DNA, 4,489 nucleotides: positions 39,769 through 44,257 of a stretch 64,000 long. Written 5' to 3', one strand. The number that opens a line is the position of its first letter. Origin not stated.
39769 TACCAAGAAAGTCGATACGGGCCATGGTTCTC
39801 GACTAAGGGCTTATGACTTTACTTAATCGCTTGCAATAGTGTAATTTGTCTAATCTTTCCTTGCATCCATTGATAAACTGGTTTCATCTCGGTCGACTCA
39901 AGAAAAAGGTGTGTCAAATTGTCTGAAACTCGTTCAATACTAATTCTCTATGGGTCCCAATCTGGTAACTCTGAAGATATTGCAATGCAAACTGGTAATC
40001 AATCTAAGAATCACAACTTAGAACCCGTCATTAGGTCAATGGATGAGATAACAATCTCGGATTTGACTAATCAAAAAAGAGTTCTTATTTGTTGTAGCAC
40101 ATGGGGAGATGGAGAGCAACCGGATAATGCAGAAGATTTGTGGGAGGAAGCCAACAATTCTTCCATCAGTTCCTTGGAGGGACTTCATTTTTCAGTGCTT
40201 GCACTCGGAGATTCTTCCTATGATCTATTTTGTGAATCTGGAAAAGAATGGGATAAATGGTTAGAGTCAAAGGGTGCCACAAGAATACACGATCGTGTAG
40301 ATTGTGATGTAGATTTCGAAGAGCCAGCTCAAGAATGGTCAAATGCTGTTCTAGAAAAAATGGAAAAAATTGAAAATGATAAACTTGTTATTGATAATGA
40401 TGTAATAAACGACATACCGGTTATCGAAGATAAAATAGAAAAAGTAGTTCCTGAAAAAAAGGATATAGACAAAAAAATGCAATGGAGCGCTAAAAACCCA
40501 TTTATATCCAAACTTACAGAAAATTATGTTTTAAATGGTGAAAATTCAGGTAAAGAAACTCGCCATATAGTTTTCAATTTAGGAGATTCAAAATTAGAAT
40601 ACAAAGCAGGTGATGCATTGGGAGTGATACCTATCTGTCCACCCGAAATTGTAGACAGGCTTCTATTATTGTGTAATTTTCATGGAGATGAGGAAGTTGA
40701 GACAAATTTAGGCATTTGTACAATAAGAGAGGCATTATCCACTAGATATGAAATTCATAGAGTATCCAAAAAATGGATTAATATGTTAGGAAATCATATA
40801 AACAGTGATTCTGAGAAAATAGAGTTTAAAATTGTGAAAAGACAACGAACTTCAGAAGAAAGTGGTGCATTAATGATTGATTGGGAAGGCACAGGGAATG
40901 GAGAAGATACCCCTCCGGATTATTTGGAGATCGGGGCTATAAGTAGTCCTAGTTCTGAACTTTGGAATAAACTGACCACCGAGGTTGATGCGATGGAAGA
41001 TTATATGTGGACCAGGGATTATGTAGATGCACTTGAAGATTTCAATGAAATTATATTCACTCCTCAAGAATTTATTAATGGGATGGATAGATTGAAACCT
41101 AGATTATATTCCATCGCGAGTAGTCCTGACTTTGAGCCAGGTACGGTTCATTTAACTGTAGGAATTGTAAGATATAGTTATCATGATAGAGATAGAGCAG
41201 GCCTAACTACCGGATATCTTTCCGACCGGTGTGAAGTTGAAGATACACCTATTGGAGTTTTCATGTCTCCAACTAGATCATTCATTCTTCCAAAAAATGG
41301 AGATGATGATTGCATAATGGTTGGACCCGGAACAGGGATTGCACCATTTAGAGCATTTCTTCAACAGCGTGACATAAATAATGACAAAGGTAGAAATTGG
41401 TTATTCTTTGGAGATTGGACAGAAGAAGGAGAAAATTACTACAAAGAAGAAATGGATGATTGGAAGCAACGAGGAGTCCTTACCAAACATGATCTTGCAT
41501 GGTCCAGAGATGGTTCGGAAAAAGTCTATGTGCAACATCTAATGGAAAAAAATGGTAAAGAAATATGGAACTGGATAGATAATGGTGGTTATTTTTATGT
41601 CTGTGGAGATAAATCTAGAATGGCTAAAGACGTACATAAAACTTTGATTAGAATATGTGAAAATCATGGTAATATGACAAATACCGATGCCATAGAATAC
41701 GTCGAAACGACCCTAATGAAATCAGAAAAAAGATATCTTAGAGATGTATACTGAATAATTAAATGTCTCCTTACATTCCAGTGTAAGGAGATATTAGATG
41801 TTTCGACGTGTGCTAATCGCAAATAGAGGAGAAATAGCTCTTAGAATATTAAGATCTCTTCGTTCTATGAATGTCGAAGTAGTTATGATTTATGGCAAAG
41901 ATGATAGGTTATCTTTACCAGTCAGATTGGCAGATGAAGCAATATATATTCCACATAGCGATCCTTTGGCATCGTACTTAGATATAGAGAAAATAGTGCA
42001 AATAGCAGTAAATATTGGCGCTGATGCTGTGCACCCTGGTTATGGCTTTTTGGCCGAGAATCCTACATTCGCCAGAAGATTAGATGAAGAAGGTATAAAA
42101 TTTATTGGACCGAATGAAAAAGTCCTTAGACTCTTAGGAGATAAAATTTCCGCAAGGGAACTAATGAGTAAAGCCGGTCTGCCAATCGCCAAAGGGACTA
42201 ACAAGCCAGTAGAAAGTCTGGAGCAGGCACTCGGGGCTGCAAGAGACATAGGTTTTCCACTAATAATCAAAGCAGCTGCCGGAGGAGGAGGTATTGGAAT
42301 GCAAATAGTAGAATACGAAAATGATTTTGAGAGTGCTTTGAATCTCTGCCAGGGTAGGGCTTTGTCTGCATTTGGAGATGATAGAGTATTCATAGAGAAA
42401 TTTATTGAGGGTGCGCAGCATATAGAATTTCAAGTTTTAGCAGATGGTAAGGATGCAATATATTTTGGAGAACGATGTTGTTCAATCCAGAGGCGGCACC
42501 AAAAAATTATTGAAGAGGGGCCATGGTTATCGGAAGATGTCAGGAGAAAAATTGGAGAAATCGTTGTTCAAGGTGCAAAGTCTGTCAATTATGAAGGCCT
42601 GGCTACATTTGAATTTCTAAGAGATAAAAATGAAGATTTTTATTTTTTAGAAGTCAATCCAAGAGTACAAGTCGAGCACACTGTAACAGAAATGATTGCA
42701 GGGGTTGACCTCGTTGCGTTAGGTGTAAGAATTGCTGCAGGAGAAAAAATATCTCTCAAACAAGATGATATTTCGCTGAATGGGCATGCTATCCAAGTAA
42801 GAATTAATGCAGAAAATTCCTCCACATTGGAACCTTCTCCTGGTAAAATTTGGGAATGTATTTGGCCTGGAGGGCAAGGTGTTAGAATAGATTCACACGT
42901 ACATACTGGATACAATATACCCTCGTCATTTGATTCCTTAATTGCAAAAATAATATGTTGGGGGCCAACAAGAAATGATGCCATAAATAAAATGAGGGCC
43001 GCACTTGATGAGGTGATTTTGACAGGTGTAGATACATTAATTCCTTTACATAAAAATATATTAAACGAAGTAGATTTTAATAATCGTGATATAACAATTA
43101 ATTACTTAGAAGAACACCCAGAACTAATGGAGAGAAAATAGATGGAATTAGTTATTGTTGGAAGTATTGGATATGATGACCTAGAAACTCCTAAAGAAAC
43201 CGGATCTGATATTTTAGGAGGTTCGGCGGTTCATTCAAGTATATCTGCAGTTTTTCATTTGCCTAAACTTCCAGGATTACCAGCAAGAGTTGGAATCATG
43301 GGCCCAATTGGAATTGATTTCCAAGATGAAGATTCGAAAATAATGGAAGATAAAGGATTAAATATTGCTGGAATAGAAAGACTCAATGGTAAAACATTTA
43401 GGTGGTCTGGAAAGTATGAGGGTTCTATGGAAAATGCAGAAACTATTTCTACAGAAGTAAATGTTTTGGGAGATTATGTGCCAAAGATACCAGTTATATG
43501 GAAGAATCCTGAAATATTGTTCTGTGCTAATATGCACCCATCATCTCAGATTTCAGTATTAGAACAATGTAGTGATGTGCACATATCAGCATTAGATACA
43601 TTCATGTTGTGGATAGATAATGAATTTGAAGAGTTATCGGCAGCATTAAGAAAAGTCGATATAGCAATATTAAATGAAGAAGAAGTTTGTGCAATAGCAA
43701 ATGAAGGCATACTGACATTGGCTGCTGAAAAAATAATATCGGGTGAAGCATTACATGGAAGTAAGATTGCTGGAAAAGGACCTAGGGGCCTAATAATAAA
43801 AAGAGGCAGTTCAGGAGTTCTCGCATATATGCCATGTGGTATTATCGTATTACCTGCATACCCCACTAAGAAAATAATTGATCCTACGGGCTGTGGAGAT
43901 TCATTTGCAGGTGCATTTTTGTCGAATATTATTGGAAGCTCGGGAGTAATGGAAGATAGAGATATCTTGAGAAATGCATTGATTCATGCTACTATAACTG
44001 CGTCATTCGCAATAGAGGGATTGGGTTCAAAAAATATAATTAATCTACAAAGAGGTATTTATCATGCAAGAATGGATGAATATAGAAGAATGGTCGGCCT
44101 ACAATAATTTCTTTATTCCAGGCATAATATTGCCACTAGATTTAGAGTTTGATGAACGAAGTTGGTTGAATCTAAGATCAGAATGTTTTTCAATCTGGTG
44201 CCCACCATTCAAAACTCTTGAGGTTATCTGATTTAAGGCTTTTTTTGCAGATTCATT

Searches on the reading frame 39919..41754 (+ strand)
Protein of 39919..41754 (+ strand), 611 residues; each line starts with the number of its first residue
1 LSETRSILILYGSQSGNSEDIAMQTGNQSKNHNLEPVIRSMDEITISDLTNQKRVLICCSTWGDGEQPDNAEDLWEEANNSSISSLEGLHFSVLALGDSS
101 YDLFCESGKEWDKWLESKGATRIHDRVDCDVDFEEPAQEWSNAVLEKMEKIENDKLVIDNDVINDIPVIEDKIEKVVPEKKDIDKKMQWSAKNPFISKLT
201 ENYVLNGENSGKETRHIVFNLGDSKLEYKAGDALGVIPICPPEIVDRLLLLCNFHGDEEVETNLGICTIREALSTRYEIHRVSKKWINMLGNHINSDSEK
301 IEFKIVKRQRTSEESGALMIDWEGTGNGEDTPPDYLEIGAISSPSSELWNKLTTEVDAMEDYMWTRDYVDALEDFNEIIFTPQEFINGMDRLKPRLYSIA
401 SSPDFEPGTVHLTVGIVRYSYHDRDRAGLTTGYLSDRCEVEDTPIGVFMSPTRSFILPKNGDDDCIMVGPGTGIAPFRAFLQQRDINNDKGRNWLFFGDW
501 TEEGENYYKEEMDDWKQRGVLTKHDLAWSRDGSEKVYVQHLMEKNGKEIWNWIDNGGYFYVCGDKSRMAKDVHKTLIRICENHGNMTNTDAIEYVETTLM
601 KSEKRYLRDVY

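Call 47: search_protein_families(library=ncbifam, proteins=[window:39919-41754:+], max_evalue=1e-10)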
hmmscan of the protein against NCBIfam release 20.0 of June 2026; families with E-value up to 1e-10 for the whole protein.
window:39919-41754:+ (611 aa): 12 families
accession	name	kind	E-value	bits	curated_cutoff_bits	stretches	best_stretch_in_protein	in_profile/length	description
TIGR01931.1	cysJ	equivalog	4.3e-150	501.2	668.15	2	347-611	337-597/597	assimilatory sulfite reductase (NADPH) flavoprotein subunit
NF008197.0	PRK10953.1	equivalog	6.1e-121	404.6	838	2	347-611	341-601/601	NADPH-dependent assimilatory sulfite reductase flavoprotein subunit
NF004859.0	PRK06214.1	equivalog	1.8e-109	366.8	432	2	348-611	280-539/539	sulfite reductase subunit alpha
NF058510.1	bifunc_CpcD_PetH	exception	5.3e-26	91.3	635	1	392-585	178-385/405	bifunctional rod-capping linker CpcD/ferredoxin--NADP reductase PetH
NF045929.1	FNRPetHCyano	equivalog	2.7e-24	85.7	600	1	393-585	183-391/411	ferredoxin--NADP reductase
NF005216.0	PRK06703.1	subfamily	1.4e-22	80.4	127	1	6-134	3-128/151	flavodoxin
NF006531.0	PRK09004.1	equivalog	1.5e-21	76.7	158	1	6-145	3-143/146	FMN-binding protein MioC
NF005989.0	PRK08105.1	equivalog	1.7e-21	76.7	160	1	6-146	3-142/149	flavodoxin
TIGR03224.1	benzo_boxA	equivalog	3e-20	72.5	459.2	1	395-586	199-392/411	benzoyl-CoA 2,3-epoxidase subunit BoxA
TIGR01753.1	flav_short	equivalog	3.1e-17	63.4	123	1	7-139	1-130/140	flavodoxin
NF005587.0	PRK07308.1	equivalog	1.9e-14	54.1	138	1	9-146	6-140/147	flavodoxin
NF006738.0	PRK09267.1-4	equivalog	2.7e-12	46.6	172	1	7-134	3-131/171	flavodoxin FldA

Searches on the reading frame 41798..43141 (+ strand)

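Call 69: search_protein_families(library=pfam, proteins=[window:41798-43141:+], max_evalue=0.00001)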
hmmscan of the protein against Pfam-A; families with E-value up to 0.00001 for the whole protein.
window:41798-43141:+ (447 aa): 6 families
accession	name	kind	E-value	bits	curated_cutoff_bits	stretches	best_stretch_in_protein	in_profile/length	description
PF02786.22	CPSase_L_D2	-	4.9e-62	209.6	19.8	1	115-319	1-209/211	Carbamoyl-phosphate synthase L chain, ATP binding domain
PF00289.28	Biotin_carb_N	-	1.2e-40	138.8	25.5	1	1-110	1-110/110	Biotin carboxylase, N-terminal domain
PF02785.25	Biotin_carb_C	-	4.9e-33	113.9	32.4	1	333-439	1-108/108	Biotin carboxylase C-terminal domain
PF07478.18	Dala_Dala_lig_C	-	1.2e-10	41.6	24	1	144-288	28-174/204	D-ala D-ala ligase C-terminus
PF02222.28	ATP-grasp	-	5.2e-09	36.4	27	1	125-290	5-163/179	ATP-grasp domain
PF02655.19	ATP-grasp_3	-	2.4e-06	28.2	23.2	1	149-291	28-158/160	ATP-grasp domain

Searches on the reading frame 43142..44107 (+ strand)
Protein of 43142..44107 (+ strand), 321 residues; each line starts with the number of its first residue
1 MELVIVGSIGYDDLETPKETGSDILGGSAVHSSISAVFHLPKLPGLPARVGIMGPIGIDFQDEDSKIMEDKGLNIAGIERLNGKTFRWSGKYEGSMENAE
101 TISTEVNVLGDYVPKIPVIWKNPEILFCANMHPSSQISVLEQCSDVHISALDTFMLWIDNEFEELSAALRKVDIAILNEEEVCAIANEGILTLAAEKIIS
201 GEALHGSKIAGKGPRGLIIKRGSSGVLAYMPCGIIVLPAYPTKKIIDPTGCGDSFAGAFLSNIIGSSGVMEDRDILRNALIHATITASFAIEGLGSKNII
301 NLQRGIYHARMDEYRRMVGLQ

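Call 69: search_protein_families(library=pfam, proteins=[window:43142-44107:+], max_evalue=0.00001)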
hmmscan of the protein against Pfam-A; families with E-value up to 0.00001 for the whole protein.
window:43142-44107:+ (321 aa): 1 family
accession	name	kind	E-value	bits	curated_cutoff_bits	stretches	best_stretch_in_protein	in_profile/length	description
PF00294.29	PfkB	-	7e-16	58.9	25.8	1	48-292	51-291/302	pfkB family carbohydrate kinase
